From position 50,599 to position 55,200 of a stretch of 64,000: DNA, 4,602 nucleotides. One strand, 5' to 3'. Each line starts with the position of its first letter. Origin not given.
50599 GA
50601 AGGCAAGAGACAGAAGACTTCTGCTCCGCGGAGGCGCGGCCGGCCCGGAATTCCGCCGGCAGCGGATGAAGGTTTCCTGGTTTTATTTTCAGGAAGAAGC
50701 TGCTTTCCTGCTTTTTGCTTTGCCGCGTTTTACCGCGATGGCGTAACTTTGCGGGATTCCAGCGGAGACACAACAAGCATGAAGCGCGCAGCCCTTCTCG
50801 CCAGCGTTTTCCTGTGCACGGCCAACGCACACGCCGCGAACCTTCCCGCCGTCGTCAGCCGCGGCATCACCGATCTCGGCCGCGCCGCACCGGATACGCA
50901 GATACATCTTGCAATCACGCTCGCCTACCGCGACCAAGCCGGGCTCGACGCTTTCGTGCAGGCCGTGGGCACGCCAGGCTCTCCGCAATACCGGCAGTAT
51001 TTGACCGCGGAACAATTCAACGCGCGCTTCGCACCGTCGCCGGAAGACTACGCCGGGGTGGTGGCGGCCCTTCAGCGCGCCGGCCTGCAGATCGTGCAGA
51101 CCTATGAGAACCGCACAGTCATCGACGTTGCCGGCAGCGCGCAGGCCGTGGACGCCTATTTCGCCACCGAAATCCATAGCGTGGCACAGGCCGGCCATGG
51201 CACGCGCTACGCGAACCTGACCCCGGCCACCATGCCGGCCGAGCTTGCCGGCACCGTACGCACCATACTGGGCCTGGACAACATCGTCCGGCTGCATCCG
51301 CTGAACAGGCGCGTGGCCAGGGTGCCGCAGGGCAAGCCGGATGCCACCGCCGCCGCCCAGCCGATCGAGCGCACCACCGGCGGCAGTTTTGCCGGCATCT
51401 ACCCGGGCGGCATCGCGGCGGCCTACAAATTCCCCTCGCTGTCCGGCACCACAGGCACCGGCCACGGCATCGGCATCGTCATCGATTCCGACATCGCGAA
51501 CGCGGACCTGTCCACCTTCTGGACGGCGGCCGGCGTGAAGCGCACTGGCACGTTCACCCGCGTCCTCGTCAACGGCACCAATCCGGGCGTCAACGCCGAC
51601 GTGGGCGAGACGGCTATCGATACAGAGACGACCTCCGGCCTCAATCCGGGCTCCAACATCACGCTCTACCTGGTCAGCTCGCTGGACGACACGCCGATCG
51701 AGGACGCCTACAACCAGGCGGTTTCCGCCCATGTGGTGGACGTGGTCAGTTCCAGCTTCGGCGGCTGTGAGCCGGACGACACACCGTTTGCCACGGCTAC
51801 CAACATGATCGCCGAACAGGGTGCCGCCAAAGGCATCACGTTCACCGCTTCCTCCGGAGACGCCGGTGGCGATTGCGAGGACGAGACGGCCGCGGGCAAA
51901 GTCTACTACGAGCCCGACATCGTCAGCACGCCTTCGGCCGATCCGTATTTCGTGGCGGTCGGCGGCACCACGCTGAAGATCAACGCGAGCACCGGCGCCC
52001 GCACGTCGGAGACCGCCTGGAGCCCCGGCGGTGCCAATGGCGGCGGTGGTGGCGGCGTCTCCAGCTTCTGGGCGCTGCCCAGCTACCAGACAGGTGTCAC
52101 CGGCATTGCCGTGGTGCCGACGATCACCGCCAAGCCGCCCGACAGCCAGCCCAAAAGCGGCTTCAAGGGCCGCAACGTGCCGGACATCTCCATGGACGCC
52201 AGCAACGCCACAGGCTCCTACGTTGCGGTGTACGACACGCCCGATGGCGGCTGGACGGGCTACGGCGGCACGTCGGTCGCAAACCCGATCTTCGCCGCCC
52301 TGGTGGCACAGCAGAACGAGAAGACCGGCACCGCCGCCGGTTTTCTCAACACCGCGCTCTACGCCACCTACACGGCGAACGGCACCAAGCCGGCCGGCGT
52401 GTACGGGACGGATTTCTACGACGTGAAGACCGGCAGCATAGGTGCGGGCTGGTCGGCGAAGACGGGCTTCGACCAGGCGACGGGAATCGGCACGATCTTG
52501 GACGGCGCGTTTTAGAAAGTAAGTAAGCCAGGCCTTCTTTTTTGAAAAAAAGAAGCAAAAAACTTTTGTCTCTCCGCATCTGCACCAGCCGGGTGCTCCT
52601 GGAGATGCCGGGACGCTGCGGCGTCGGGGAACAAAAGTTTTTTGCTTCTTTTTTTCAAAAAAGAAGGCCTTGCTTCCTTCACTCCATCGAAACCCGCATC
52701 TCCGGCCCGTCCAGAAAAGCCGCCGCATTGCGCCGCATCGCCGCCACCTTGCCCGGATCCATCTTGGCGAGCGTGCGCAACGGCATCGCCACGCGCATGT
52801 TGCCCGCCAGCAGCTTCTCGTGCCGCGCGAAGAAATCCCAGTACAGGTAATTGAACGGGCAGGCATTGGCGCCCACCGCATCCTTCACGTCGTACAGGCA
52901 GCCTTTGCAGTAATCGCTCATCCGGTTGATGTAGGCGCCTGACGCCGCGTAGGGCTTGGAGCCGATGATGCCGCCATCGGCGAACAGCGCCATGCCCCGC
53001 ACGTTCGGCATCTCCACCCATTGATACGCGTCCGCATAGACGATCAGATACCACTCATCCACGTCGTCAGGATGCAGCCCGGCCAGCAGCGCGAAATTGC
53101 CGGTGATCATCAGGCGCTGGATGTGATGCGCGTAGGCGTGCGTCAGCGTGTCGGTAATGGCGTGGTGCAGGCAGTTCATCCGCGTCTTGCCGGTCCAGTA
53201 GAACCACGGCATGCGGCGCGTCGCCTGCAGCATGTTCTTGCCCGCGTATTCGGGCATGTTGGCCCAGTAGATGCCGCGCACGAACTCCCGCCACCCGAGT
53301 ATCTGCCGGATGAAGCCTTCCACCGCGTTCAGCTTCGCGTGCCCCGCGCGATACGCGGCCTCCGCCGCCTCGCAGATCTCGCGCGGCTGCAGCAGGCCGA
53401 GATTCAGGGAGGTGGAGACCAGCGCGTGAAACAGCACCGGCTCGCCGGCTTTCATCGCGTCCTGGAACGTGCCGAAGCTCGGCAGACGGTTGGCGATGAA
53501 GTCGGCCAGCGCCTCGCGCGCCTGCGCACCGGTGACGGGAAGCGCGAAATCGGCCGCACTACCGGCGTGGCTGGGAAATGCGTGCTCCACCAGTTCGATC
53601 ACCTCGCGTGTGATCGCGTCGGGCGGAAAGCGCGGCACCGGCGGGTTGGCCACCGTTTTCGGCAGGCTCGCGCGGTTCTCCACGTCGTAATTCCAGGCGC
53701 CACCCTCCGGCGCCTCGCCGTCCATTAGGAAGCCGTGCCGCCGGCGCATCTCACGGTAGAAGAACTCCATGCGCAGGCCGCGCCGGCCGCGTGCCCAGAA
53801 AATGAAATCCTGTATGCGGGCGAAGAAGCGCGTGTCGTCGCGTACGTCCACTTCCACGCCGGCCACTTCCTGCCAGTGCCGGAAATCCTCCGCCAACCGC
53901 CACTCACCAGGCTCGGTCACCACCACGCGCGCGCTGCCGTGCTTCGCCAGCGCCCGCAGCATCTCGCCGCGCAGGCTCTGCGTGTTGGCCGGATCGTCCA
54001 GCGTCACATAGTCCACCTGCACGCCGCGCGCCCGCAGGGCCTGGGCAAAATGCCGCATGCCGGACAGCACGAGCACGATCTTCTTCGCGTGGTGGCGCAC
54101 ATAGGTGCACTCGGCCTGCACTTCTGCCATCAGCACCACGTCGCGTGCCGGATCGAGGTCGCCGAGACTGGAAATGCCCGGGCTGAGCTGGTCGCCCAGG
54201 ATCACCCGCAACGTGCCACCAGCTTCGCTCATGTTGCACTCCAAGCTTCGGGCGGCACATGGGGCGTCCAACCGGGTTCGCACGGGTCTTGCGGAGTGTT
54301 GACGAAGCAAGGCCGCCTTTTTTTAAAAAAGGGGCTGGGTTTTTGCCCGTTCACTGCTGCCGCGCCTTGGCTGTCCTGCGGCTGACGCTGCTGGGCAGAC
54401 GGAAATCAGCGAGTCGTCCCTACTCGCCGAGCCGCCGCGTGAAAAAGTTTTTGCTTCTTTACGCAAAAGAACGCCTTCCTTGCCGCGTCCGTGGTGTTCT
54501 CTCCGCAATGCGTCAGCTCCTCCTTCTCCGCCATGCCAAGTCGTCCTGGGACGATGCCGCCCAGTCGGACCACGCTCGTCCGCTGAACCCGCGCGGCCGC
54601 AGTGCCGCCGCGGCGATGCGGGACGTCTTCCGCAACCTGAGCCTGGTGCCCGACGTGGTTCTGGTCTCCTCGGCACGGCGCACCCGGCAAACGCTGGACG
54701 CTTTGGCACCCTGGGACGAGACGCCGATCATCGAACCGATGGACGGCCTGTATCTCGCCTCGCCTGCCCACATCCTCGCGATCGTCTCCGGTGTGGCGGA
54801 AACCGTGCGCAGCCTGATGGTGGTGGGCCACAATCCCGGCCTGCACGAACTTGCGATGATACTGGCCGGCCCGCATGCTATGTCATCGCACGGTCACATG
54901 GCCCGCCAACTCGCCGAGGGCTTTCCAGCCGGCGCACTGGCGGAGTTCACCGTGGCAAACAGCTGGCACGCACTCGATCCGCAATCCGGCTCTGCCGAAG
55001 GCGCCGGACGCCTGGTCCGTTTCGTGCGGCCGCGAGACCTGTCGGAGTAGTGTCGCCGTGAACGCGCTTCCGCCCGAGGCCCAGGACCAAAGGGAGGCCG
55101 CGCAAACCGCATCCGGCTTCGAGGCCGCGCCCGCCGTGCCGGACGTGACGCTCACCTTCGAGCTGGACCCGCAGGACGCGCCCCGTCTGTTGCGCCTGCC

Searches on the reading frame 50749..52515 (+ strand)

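Call 7: search_protein_families(library=pfam, proteins=[window:50749-52515:+], max_evalue=0.01)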
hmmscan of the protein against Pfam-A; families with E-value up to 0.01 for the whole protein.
window:50749-52515:+ (588 aa): 1 family
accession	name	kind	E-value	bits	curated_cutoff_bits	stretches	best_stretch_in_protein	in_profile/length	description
PF09286.16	Pro-kuma_activ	-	1e-30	107.3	23.5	1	39-178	2-142/143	Pro-kumamolisin, activation domain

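Call 8: search_protein_families(library=ncbifam, proteins=[window:50749-52515:+], max_evalue=0.01)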
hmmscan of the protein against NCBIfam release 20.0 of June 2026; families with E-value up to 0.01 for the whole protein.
window:50749-52515:+ (588 aa): 0 families

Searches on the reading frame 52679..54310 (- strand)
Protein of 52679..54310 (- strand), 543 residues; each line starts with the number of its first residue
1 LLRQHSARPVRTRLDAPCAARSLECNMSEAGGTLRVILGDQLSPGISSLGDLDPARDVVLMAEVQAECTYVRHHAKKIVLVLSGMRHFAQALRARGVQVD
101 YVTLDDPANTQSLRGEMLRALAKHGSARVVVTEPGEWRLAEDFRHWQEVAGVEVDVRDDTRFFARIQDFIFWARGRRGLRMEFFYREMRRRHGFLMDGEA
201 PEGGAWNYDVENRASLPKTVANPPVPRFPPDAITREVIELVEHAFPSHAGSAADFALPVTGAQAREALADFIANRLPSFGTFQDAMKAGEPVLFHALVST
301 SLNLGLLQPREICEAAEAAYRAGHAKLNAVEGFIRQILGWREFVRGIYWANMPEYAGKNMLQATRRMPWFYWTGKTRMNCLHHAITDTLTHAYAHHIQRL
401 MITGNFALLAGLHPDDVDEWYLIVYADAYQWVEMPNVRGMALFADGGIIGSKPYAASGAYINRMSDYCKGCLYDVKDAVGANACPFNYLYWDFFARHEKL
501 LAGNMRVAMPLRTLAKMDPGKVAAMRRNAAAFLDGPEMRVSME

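Call 7: search_protein_families(library=pfam, proteins=[window:52679-54310:-], max_evalue=0.01)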
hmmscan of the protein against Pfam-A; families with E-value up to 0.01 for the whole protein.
window:52679-54310:- (543 aa): 1 family
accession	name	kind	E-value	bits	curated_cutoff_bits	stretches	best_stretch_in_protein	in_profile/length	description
PF04244.19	DPRP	-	2.3e-79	266.8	22.1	1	35-255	1-222/224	Deoxyribodipyrimidine photo-lyase-related protein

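Call 8: search_protein_families(library=ncbifam, proteins=[window:52679-54310:-], max_evalue=0.01)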
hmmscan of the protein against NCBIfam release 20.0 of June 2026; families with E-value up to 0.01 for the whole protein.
window:52679-54310:- (543 aa): 0 families

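Call 86: search_solved_structures(query=window:52679-54310:-, max_evalue=1e-20)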
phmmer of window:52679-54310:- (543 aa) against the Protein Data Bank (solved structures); distinct sequences matched with E-value up to 1e-20: 8.
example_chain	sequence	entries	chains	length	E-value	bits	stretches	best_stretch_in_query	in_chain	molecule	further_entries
9hnk_A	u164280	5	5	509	6.1e-188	628.6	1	31-532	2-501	Cryptochrome/photolyase family protein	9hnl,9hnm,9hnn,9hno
9q8f_A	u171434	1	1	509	5e-187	625.6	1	31-532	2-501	Cryptochrome/photolyase family protein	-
4dja_A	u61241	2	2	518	8.3e-179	598.5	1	34-533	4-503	Photolyase | Photolyase PhrB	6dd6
5lfa_A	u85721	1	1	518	2.9e-178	596.7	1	34-533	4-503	(6-4) photolyase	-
5kcm_A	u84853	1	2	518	7e-178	595.4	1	34-533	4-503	(6-4) photolyase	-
3zxs_A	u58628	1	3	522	1.2e-158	531.9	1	34-533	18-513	CRYPTOCHROME B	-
7ykn_A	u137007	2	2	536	5.7e-126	424.1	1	33-534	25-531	Cryptochrome/photolyase family protein | 6-4 photolyase (FeS-BCP, CryPro)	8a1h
8ijy_A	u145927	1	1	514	1.5e-115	389.7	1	37-531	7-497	Deoxyribodipyrimidine photolyase-related protein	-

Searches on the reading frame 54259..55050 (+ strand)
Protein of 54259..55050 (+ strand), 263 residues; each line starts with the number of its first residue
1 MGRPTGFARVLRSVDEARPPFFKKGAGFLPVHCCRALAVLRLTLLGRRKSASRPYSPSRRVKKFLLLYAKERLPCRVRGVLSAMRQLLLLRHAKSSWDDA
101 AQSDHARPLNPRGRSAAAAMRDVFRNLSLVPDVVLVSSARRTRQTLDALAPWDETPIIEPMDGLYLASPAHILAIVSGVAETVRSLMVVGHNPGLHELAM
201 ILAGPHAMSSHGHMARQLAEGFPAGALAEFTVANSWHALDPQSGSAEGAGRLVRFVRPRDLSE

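Call 7: search_protein_families(library=pfam, proteins=[window:54259-55050:+], max_evalue=0.01)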
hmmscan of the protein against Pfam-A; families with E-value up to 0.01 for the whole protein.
window:54259-55050:+ (263 aa): 1 family
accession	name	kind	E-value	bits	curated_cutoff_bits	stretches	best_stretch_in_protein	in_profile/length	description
PF00300.27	His_Phos_1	-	1.7e-08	34.8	21.7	1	87-151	1-65/194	Histidine phosphatase superfamily (branch 1)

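Call 8: search_protein_families(library=ncbifam, proteins=[window:54259-55050:+], max_evalue=0.01)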
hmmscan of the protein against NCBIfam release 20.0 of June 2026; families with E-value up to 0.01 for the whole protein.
window:54259-55050:+ (263 aa): 4 families
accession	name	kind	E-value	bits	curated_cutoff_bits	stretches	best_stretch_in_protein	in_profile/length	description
TIGR00249.1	sixA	equivalog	8.3e-10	38.7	74.5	1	86-204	2-120/154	phosphohistidine phosphatase SixA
NF010718.0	PRK14120.1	equivalog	0.00053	19.4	366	1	83-145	3-67/249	phosphoglyceromutase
NF009993.0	PRK13462.1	equivalog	0.00083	19.1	226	1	85-147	6-70/203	acid phosphatase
NF045917.1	PhserinePhPspA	equivalog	0.008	15.9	350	0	84-159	1-76/211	phosphoserine phosphatase PspA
